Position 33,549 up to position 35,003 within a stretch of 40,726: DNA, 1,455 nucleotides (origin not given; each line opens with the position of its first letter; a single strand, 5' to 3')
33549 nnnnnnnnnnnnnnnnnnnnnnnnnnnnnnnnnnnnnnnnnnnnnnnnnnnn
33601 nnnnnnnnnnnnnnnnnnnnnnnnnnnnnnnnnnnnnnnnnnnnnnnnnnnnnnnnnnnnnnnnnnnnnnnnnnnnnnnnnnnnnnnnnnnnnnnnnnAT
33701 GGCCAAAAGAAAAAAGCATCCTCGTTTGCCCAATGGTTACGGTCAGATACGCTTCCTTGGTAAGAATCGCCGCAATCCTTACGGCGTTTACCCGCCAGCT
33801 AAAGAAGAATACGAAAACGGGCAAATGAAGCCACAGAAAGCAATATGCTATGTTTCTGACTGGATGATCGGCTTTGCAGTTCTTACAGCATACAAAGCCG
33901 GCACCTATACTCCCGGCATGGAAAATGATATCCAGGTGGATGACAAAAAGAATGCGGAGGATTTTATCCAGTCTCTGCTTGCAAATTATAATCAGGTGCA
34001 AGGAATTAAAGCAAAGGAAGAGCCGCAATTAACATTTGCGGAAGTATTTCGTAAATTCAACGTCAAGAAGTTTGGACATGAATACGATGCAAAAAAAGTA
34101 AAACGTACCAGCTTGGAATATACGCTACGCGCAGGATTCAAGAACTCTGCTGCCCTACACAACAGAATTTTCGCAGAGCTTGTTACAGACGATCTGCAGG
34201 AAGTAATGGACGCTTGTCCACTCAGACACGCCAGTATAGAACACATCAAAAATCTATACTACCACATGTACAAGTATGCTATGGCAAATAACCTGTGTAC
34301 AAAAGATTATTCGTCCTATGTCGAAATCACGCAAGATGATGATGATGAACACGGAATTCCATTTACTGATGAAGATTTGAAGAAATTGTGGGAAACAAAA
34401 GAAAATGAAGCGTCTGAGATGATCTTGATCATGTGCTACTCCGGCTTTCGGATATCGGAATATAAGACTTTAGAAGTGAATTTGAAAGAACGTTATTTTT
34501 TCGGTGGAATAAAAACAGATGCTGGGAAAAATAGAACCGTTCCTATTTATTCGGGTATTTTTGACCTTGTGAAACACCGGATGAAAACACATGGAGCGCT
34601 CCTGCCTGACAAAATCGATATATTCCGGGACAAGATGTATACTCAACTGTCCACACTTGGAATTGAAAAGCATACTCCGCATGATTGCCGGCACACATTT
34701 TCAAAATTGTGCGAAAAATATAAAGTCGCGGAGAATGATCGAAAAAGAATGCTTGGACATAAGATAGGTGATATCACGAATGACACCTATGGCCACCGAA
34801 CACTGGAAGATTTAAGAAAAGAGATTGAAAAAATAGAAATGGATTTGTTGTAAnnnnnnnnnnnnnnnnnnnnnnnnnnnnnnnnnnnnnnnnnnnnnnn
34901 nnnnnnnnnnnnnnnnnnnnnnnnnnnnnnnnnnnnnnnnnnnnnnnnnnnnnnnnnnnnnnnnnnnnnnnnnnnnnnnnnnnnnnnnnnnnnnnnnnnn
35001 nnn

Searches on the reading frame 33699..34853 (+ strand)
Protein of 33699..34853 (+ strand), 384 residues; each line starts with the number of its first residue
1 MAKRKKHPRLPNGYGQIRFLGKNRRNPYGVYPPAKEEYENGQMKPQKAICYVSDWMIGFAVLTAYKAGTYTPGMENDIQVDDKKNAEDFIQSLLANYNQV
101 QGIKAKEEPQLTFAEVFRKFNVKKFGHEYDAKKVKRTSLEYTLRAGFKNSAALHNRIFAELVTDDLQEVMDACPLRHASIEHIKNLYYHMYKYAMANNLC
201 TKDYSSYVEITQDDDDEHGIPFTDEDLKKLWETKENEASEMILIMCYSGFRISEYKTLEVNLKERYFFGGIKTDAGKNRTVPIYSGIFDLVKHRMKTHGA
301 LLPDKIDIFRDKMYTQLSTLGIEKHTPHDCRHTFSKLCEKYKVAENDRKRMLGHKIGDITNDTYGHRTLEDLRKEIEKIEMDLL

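Call 67: search_protein_families(library=pfam, proteins=[window:33699-34853:+], max_evalue=0.001)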
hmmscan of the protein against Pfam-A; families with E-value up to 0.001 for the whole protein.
window:33699-34853:+ (384 aa): 1 family
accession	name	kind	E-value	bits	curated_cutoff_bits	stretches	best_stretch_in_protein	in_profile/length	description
PF00589.27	Phage_integrase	-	1.6e-07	31.7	27.1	1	224-367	5-168/172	Phage integrase family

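Call 68: search_protein_families(library=padloc, proteins=[window:33699-34853:+], max_evalue=0.001)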
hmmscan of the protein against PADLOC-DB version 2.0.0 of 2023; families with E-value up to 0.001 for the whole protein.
window:33699-34853:+ (384 aa): 0 families
